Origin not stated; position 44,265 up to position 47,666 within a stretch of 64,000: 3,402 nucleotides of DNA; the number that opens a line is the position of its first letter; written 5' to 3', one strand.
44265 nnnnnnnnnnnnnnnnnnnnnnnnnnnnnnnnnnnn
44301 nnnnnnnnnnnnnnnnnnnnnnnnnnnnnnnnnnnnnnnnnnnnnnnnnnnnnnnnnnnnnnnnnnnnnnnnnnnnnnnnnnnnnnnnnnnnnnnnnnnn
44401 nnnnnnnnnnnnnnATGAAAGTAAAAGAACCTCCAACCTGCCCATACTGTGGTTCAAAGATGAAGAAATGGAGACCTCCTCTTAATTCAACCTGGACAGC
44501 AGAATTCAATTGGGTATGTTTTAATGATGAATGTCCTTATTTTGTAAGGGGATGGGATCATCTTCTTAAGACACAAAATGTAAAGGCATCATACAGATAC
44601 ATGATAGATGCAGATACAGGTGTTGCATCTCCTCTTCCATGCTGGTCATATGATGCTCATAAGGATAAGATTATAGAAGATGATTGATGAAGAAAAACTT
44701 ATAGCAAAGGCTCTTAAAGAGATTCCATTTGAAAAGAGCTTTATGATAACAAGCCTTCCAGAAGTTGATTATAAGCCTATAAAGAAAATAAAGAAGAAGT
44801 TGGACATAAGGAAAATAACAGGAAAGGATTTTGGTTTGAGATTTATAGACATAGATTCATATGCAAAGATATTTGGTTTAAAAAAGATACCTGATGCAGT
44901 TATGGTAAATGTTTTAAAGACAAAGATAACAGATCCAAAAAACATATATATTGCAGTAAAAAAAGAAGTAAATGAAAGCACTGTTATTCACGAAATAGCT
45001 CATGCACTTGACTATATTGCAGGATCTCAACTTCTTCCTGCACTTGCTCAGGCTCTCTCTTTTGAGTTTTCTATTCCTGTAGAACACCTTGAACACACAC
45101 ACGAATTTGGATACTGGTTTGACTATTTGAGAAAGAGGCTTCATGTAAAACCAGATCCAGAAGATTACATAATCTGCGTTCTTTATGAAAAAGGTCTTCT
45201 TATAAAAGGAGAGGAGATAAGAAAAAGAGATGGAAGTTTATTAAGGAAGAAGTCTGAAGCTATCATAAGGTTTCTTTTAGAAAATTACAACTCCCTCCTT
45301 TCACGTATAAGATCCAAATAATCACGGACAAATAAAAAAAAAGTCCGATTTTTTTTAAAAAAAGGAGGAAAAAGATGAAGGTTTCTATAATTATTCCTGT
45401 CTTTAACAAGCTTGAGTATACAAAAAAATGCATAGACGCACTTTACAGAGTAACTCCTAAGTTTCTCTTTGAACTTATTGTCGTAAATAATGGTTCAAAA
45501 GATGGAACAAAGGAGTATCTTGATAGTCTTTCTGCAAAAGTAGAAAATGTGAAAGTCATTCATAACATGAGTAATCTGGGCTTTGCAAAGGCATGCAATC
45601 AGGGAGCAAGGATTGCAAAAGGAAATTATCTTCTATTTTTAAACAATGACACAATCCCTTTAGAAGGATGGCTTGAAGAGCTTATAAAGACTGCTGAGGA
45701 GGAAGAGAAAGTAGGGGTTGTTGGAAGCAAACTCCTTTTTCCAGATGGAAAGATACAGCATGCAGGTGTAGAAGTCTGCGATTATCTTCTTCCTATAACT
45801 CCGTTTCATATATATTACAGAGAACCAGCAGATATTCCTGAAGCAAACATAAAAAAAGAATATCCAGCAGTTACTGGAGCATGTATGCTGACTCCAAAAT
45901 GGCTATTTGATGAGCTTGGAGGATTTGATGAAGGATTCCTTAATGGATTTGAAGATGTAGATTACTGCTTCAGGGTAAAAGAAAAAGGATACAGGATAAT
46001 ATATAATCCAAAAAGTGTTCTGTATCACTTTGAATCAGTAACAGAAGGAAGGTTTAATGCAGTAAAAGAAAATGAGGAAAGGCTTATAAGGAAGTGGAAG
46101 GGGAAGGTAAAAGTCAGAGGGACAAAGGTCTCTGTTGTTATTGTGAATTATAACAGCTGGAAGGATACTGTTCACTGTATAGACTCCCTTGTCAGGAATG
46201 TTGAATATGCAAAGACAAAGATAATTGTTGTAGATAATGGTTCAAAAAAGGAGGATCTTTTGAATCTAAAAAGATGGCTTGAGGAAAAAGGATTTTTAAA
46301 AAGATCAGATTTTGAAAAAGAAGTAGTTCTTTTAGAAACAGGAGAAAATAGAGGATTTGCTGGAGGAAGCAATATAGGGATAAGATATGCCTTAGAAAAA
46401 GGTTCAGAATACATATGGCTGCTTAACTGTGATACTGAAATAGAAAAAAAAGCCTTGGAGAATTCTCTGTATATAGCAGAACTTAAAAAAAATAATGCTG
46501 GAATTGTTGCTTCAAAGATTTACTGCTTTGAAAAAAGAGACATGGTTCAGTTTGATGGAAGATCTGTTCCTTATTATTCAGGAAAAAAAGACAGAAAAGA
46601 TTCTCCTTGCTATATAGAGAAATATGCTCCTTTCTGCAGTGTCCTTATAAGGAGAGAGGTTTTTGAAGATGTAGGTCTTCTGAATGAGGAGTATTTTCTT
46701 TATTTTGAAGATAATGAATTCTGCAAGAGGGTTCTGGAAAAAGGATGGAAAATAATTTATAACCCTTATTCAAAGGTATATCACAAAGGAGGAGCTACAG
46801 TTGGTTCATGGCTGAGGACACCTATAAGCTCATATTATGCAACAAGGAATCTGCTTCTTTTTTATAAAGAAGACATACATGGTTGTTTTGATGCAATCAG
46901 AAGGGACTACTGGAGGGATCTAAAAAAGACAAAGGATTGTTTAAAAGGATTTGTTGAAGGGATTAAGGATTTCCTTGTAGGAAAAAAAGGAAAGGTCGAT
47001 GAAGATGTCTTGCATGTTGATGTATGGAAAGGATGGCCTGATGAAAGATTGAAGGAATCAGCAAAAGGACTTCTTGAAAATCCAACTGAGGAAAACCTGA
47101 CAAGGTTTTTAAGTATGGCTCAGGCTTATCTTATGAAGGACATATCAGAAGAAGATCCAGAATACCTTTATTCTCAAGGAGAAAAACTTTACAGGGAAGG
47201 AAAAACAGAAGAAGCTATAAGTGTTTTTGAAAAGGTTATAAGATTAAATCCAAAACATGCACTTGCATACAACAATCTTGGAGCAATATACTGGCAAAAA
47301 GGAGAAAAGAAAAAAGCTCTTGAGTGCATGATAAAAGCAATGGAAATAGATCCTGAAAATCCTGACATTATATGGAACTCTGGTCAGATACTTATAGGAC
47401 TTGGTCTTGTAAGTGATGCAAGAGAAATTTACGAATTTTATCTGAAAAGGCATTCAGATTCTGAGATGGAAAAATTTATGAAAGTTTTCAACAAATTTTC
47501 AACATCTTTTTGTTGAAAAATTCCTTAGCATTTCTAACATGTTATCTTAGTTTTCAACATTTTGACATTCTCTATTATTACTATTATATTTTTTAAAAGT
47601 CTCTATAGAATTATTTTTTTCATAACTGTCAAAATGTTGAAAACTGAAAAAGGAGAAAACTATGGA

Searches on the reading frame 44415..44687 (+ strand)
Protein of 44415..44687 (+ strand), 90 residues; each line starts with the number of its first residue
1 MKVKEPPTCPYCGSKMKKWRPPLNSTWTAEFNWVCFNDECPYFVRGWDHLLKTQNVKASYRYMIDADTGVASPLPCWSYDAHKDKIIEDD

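Call 11: search_protein_families(library=pfam, proteins=[window:44415-44687:+])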
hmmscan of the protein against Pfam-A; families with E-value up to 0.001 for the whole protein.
window:44415-44687:+ (90 aa): 1 family
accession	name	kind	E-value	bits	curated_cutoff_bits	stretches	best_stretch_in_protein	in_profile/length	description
PF04606.18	Ogr_Delta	-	1.5e-08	34.9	26.3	1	8-51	1-44/47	Ogr/Delta-like zinc finger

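Call 36: find_homologous_proteins(query=window:44415-44687:+, max_evalue=0.00001)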
Query window:44415-44687:+ (90 aa): 192 proteins with E <= 0.00001 among 192 candidates; the best 120 are listed.
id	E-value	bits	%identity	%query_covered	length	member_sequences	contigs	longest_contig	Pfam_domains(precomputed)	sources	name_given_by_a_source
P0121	1.2e-52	194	88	99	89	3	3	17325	PF04606.19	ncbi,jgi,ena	-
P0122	2.1e-52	194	89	99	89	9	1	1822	PF04606.19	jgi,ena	-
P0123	1.5e-48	181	82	99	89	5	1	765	PF04606.19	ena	-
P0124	2.2e-45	171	76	99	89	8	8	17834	PF04606.19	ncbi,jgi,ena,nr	ncbi:MAG: hypothetical protein DRG39_01510 [Deltaproteobacteria bacterium]|nr:MAG: hypothetical prot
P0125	1.8e-42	162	71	99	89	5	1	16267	PF04606.19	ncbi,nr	ncbi:MAG: ogr/Delta-like zinc finger family protein [Deltaproteobacteria bacterium]|nr:ogr/Delta-lik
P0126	1.5e-41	159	67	99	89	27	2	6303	PF04606.19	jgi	jgi:hypothetical protein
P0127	6.8e-41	157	68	100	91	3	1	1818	PF04606.19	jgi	jgi:hypothetical protein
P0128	1.9e-40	155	70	99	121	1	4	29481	PF04606.19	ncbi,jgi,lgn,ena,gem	-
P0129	3.0e-40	155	67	99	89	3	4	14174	PF04606.19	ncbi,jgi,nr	ncbi:MAG: hypothetical protein JRF59_13095 [Deltaproteobacteria bacterium]|nr:hypothetical protein [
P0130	3.0e-40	155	67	99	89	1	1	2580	PF04606.19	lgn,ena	-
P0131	5.8e-40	154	69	99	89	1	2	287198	PF04606.19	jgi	-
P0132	6.9e-40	153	70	99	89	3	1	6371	PF04606.19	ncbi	ncbi:MAG: ogr/Delta-like zinc finger family protein [Desulfobacteraceae bacterium]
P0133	7.5e-40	153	66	99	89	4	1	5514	-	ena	-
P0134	9.4e-40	153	69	99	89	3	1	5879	PF04606.19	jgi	-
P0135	2.3e-39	152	66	99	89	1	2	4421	PF04606.19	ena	-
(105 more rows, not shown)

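Call 37: find_encoding_contigs(protein=P0121, flank=6000, max_places=4)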
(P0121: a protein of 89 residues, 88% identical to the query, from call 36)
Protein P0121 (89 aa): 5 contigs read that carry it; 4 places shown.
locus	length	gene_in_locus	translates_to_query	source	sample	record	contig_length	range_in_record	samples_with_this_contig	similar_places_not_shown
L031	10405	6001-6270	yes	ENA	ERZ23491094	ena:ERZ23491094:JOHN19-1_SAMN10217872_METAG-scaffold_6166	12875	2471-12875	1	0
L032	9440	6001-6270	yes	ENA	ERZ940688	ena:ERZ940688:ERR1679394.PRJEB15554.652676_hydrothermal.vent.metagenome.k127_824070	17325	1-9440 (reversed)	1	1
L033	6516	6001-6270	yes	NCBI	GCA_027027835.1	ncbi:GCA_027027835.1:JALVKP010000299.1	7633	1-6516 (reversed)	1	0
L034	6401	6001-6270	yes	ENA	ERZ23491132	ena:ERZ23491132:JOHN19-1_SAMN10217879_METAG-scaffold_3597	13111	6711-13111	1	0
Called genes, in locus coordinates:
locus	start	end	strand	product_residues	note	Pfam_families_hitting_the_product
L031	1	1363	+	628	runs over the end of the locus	PF00890:FAD_binding_2, PF01266:DAO (faint), PF02910:Succ_DH_flav_C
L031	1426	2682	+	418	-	PF00890:FAD_binding_2, PF01134:GIDA (faint), PF01266:DAO, PF03486:HI0933_like (weak), PF07992:Pyr_redox_2 (faint), PF12831:FAD_oxidored, PF13450:NAD_binding_8, PF13738:Pyr_redox_3 (faint)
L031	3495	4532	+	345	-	PF13183:Fer4_8 (faint), PF12797:Fer4_2 (faint), PF00037:Fer4 (weak), PF12837:Fer4_6 (weak), PF12838:Fer4_7 (weak), PF13187:Fer4_9, PF13237:Fer4_10, PF02662:FlpD, +3 more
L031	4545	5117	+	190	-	PF13183:Fer4_8, PF13187:Fer4_9, PF13534:Fer4_17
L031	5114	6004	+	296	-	PF02754:CCG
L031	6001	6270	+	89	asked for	PF04606:Ogr_Delta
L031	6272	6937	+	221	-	-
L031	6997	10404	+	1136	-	?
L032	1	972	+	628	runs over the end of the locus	PF00890:FAD_binding_2, PF01266:DAO (faint), PF02910:Succ_DH_flav_C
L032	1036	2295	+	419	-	PF00890:FAD_binding_2, PF01134:GIDA (faint), PF01266:DAO, PF03486:HI0933_like (weak), PF12831:FAD_oxidored, PF13450:NAD_binding_8, PF13738:Pyr_redox_3 (faint), PF07992:Pyr_redox_2 (weak)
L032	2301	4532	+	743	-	PF00890:FAD_binding_2, PF01266:DAO (weak), PF07992:Pyr_redox_2 (weak), PF12831:FAD_oxidored, PF13450:NAD_binding_8 (weak), PF00037:Fer4 (weak), PF13187:Fer4_9, PF02662:FlpD, +6 more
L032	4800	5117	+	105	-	-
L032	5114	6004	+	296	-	PF02754:CCG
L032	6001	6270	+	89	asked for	PF04606:Ogr_Delta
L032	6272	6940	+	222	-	-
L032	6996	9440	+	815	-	?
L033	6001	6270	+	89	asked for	PF04606:Ogr_Delta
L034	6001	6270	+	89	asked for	PF04606:Ogr_Delta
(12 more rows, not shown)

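Call 38: find_encoding_contigs(protein=P0122, flank=3000, max_places=4)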
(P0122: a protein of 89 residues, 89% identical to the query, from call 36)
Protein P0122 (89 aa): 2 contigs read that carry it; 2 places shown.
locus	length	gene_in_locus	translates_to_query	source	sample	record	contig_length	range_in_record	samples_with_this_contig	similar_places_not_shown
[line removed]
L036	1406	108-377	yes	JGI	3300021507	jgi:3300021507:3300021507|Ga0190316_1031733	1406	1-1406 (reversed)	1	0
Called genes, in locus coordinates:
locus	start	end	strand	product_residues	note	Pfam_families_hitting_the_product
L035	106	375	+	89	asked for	PF04606:Ogr_Delta (weak)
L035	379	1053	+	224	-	-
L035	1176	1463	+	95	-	PF20126:TumE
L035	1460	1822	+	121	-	?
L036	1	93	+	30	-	?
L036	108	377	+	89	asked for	PF04606:Ogr_Delta (weak)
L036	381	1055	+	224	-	-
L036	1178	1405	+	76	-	?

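Call 39: find_encoding_contigs(protein=P0124, flank=6000, max_places=6)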
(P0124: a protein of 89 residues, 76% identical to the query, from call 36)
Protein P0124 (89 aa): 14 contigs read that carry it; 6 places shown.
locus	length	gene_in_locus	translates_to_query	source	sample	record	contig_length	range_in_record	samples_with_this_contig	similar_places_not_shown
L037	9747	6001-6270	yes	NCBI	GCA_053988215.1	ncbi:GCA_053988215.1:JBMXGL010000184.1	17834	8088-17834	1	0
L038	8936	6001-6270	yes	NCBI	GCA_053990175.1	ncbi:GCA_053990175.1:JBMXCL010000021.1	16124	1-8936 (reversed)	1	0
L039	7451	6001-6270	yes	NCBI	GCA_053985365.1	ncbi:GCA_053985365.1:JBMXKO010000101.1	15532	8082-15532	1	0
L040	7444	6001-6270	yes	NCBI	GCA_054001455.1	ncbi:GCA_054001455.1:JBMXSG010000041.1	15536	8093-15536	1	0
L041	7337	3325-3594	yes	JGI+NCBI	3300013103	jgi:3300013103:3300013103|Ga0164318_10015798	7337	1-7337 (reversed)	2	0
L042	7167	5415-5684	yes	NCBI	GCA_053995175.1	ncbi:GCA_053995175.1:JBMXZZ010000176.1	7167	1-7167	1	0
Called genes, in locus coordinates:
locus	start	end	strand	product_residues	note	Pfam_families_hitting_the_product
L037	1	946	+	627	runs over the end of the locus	PF00890:FAD_binding_2, PF01266:DAO (faint)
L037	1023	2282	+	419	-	PF00890:FAD_binding_2 (weak), PF01266:DAO (weak), PF03486:HI0933_like (faint), PF12831:FAD_oxidored, PF13450:NAD_binding_8, PF07992:Pyr_redox_2 (weak)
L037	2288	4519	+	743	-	PF13738:Pyr_redox_3 (weak), PF00890:FAD_binding_2, PF01266:DAO (weak), PF07992:Pyr_redox_2, PF12831:FAD_oxidored, PF13450:NAD_binding_8 (weak), PF13187:Fer4_9, PF02662:FlpD, +6 more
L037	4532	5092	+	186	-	PF12838:Fer4_7 (faint), PF13183:Fer4_8, PF13187:Fer4_9, PF13534:Fer4_17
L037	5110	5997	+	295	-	PF02754:CCG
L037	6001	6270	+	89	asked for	PF04606:Ogr_Delta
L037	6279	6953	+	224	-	-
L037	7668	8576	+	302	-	PF00126:HTH_1, PF03466:LysR_substrate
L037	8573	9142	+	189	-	PF12654:DUF3786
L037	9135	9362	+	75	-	PF09527:ATPase_gene1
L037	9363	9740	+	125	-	PF03899:ATP-synt_I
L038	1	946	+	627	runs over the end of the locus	PF00890:FAD_binding_2, PF01266:DAO (faint)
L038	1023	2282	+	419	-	PF00890:FAD_binding_2 (weak), PF01266:DAO (weak), PF03486:HI0933_like (faint), PF12831:FAD_oxidored, PF13450:NAD_binding_8, PF07992:Pyr_redox_2 (weak)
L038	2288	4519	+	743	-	PF13738:Pyr_redox_3 (weak), PF00890:FAD_binding_2, PF01266:DAO (weak), PF07992:Pyr_redox_2, PF12831:FAD_oxidored, PF13450:NAD_binding_8 (weak), PF13187:Fer4_9, PF02662:FlpD, +6 more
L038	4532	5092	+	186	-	PF12838:Fer4_7 (faint), PF13183:Fer4_8, PF13187:Fer4_9, PF13534:Fer4_17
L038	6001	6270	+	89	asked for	PF04606:Ogr_Delta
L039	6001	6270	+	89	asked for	PF04606:Ogr_Delta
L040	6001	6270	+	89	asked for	PF04606:Ogr_Delta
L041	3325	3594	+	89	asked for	PF04606:Ogr_Delta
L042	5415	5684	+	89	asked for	PF04606:Ogr_Delta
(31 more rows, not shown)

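Call 61: find_homologous_proteins(query=L037:4532-5092:+, max_evalue=1e-20)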
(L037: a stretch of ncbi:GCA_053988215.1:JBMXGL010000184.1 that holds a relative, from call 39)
Query L037:4532-5092:+ (186 aa): 183 proteins with E <= 1e-20 among 216 candidates; the best 120 are listed.
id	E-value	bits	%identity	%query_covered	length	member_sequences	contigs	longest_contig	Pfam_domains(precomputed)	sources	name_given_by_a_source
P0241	2.4e-122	423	100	100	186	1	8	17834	PF12838.13,PF13534.12,PF13183.12,PF13187.12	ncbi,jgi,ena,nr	ncbi:MAG: heterodisulfide reductase subunit C [Deltaproteobacteria bacterium]|nr:MAG: heterodisulfid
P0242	4.6e-110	383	88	100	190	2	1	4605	PF13534.12,PF13183.12,PF13187.12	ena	-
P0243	6.4e-104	363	82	100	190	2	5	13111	PF13534.12,PF13183.12,PF13187.12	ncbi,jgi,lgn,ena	-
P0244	9.0e-104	363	84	99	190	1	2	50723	PF13484.12,PF12838.13,PF13534.12,PF13183.12,PF13187.12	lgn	-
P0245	2.7e-101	355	82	100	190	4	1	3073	PF13484.12,PF13534.12,PF13183.12,PF13187.12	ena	-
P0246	2.9e-99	348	79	100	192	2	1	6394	PF13534.12,PF13183.12,PF13187.12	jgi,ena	-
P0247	1.7e-94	332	76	96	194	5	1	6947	PF13534.12,PF13183.12,PF13187.12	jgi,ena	-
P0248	4.5e-84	298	67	98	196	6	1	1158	PF12838.13,PF13534.12,PF13183.12,PF13187.12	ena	-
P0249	3.1e-83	296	67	98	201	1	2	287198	PF13534.12,PF13183.12,PF13187.12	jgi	-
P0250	3.5e-83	296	66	100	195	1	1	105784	PF12838.13,PF13534.12,PF13183.12,PF13187.12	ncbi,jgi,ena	-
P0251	8.2e-83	294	67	98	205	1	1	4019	PF12838.13,PF13534.12,PF13183.12,PF13187.12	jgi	jgi:quinone-modifying oxidoreductase subunit QmoC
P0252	1.1e-82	294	64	100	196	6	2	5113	PF13534.12,PF13183.12,PF13187.12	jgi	jgi:quinone-modifying oxidoreductase subunit QmoC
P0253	3.4e-82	292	66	98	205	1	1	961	PF13534.12,PF13183.12,PF13187.12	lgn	-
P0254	5.0e-82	292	65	99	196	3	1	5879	PF13534.12,PF13183.12,PF13187.12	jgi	-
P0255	9.1e-82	291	66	100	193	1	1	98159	PF12838.13,PF13534.12,PF13183.12,PF13187.12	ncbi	-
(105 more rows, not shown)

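Call 62: find_encoding_contigs(protein=P0244, flank=4000, max_places=3)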
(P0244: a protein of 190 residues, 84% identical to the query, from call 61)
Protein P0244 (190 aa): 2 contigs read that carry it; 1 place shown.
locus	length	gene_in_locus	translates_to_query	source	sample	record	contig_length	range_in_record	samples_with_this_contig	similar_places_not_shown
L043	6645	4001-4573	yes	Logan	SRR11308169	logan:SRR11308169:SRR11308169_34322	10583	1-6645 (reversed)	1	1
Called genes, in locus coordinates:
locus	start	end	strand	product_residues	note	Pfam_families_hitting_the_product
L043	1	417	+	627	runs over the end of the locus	PF00890:FAD_binding_2, PF02910:Succ_DH_flav_C (weak)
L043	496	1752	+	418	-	PF00890:FAD_binding_2, PF01134:GIDA (faint), PF01266:DAO (weak), PF03486:HI0933_like (faint), PF07992:Pyr_redox_2 (faint), PF12831:FAD_oxidored, PF13450:NAD_binding_8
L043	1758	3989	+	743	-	PF13738:Pyr_redox_3 (weak), PF00890:FAD_binding_2, PF01266:DAO (weak), PF07992:Pyr_redox_2, PF12831:FAD_oxidored, PF13450:NAD_binding_8 (weak), PF13187:Fer4_9, PF02662:FlpD, +6 more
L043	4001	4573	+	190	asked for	PF13484:Fer4_16 (faint), PF12838:Fer4_7 (faint), PF13183:Fer4_8, PF13187:Fer4_9, PF13534:Fer4_17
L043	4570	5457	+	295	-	PF02754:CCG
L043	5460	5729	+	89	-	PF04606:Ogr_Delta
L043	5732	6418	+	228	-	-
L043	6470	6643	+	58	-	?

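Call 63: find_encoding_contigs(protein=P0247, flank=4000, max_places=3)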
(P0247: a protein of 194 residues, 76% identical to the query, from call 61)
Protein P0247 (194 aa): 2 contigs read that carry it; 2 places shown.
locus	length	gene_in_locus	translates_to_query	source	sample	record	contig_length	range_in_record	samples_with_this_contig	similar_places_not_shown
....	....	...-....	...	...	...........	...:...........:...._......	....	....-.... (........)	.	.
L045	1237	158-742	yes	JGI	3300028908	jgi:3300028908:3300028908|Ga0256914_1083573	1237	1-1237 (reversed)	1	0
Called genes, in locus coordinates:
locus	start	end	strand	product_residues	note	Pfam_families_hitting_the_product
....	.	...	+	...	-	?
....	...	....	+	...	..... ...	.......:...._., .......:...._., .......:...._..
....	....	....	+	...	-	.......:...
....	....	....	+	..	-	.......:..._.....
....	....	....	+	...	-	-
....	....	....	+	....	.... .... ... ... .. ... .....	?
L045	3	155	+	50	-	?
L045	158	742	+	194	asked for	PF13183:Fer4_8, PF13187:Fer4_9, PF13534:Fer4_17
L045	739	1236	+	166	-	?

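Call 64: find_encoding_contigs(protein=P0250, flank=4000, max_places=3)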
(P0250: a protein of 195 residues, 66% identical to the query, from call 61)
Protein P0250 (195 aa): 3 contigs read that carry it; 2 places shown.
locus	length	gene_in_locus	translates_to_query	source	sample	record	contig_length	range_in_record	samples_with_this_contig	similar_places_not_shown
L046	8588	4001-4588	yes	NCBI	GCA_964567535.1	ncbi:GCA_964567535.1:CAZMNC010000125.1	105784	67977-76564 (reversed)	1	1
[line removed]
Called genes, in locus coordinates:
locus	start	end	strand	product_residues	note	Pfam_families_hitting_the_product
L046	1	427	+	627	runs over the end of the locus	PF00890:FAD_binding_2, PF02910:Succ_DH_flav_C (faint)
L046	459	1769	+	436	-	PF00890:FAD_binding_2, PF01134:GIDA (faint), PF01266:DAO, PF03486:HI0933_like (faint), PF12831:FAD_oxidored, PF13450:NAD_binding_8, PF07992:Pyr_redox_2 (weak)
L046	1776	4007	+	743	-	PF07992:Pyr_redox_2 (weak), PF00890:FAD_binding_2, PF12831:FAD_oxidored, PF13738:Pyr_redox_3 (weak), PF13450:NAD_binding_8 (weak), PF00037:Fer4 (weak), PF13187:Fer4_9, PF02662:FlpD, +6 more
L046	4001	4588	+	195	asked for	PF12838:Fer4_7 (weak), PF13183:Fer4_8, PF13187:Fer4_9, PF13534:Fer4_17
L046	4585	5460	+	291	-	PF02754:CCG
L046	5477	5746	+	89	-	PF04606:Ogr_Delta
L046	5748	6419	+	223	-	-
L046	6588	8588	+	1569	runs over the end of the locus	PF13469:Sulfotransfer_3, PF00535:Glycos_transf_2, PF10111:Glyco_tranf_2_2, PF13641:Glyco_tranf_2_3, PF13712:Glyco_tranf_2_5, PF00535:Glycos_transf_2, PF10111:Glyco_tranf_2_2, PF13641:Glyco_tranf_2_3, +11 more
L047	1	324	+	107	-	?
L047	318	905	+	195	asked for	PF12838:Fer4_7 (weak), PF13183:Fer4_8, PF13187:Fer4_9, PF13534:Fer4_17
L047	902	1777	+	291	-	PF02754:CCG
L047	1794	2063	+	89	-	PF04606:Ogr_Delta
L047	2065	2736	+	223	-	-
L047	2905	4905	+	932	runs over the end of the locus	?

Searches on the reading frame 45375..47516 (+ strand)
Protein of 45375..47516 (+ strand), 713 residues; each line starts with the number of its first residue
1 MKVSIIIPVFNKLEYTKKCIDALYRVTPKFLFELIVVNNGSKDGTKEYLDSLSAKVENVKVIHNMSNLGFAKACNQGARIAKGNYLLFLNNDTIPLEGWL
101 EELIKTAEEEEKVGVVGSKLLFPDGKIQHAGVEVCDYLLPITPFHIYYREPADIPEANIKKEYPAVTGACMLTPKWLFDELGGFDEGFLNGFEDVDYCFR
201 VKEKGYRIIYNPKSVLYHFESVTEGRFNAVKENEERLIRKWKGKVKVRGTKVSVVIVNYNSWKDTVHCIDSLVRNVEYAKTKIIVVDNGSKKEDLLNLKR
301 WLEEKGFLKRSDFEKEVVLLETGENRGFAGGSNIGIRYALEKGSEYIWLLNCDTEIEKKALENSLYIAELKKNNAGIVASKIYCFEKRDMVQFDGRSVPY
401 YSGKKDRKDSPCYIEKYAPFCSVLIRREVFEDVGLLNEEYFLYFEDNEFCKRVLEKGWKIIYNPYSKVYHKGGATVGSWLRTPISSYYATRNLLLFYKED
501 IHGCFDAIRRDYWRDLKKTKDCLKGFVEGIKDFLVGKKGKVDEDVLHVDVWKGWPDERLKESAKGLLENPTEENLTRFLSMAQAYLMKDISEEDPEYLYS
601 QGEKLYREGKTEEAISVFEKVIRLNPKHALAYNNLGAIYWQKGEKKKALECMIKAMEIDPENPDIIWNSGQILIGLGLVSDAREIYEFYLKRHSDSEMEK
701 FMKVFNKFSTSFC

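Call 11: search_protein_families(library=pfam, proteins=[window:45375-47516:+])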
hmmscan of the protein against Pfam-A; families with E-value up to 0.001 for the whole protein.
window:45375-47516:+ (713 aa): 19 families
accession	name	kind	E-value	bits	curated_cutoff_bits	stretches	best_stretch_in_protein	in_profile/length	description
PF00535.33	Glycos_transf_2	-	7.3e-53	179.4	23.3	2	4-120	1-116/168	Glycosyl transferase family 2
PF13641.12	Glyco_tranf_2_3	-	2.3e-27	96.9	27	2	3-221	3-214/230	Glycosyltransferase like family 2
PF07719.23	TPR_2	-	1.3e-15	56.5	27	2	629-662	1-34/34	Tetratricopeptide repeat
PF13414.12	TPR_11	-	2.7e-15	56.2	26.8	1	602-643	1-42/42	TPR repeat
PF10111.15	Glyco_tranf_2_2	-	1.1e-14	55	27.3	1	4-218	1-216/276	Glycosyltransferase like family 2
PF13181.12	TPR_8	-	5.3e-14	51.6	25.7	1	631-662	3-34/34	Tetratricopeptide repeat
PF00515.34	TPR_1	-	1.3e-13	50.6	27.8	2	629-662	1-34/34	Tetratricopeptide repeat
PF14559.12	TPR_19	-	2.1e-11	44.4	25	1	605-650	1-46/68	Tetratricopeptide repeat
PF13632.12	Glyco_trans_2_3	-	2.4e-10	41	27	1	422-481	76-134/198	Glycosyl transferase family group 2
PF13432.12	TPR_16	-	1.6e-08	35.2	32.7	1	600-652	2-54/65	Tetratricopeptide repeat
PF13431.12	TPR_17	-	3.7e-08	33.5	24.4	1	618-649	2-33/34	Tetratricopeptide repeat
PF02709.20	Glyco_transf_7C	-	7.5e-08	32.4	23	0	154-213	7-67/78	N-terminal domain of galactosyltransferase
PF13371.12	TPR_9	-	1.7e-07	31.6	35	1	607-665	7-65/73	Tetratricopeptide repeat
PF13428.12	TPR_14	-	5e-07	30.2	23.5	0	601-637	7-43/44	Tetratricopeptide repeat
PF13424.12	TPR_12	-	1.1e-06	29.2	30.1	1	605-660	13-76/77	Tetratricopeptide repeat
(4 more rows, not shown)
